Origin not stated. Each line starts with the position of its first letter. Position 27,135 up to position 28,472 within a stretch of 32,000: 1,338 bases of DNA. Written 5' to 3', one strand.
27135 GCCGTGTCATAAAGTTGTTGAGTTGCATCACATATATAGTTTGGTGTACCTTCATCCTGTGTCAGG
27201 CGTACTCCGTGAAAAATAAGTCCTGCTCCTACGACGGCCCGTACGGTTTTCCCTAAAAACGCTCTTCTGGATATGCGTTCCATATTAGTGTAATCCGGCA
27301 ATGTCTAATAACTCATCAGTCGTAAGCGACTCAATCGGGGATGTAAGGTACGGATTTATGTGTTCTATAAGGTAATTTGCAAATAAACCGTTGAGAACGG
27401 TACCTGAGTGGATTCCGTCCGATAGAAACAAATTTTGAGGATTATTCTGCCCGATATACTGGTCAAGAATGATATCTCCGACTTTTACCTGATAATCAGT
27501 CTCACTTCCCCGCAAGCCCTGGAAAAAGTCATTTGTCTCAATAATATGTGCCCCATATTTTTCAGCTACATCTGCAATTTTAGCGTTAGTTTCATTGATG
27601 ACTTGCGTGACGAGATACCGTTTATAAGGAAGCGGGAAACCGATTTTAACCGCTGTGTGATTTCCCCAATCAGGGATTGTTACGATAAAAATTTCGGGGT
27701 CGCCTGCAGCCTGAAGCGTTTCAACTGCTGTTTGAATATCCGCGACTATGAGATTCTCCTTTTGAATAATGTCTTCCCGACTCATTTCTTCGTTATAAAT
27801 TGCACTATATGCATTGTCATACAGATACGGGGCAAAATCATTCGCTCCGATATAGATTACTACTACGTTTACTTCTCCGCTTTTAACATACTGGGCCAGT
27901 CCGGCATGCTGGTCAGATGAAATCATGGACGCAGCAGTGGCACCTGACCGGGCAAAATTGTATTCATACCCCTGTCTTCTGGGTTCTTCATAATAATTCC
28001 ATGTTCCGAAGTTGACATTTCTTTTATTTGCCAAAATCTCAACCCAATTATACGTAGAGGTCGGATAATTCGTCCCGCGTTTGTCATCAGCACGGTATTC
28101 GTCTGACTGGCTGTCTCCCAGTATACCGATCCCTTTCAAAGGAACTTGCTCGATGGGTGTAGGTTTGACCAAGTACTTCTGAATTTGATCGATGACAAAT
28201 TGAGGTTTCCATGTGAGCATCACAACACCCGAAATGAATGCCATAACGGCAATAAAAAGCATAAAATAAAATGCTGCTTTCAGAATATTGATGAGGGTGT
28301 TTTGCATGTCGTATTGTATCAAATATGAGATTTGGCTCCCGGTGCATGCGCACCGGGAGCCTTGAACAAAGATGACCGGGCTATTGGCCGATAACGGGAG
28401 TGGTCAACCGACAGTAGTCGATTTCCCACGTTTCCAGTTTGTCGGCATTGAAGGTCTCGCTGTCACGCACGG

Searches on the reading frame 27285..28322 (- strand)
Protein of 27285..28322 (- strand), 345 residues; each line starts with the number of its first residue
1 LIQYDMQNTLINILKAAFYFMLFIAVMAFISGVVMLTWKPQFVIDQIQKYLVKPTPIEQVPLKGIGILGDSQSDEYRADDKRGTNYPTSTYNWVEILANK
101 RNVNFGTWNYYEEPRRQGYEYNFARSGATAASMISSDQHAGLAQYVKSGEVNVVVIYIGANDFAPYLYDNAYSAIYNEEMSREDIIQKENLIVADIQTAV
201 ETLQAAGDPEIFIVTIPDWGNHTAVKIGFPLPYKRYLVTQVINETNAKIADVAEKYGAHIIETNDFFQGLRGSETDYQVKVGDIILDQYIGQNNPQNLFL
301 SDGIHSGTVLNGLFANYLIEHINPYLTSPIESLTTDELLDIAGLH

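Call 6: search_protein_families(library=pfam, proteins=[window:27285-28322:-], max_evalue=0.01)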
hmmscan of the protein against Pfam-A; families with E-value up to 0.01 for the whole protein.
window:27285-28322:- (345 aa): 2 families
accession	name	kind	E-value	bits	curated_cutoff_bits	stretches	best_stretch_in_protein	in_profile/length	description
PF13472.12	Lipase_GDSL_2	-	8.9e-12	46.3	32.9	1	68-277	2-163/178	GDSL-like Lipase/Acylhydrolase family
PF00657.28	Lipase_GDSL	-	7.8e-11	43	23.6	1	65-308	1-198/208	GDSL-like Lipase/Acylhydrolase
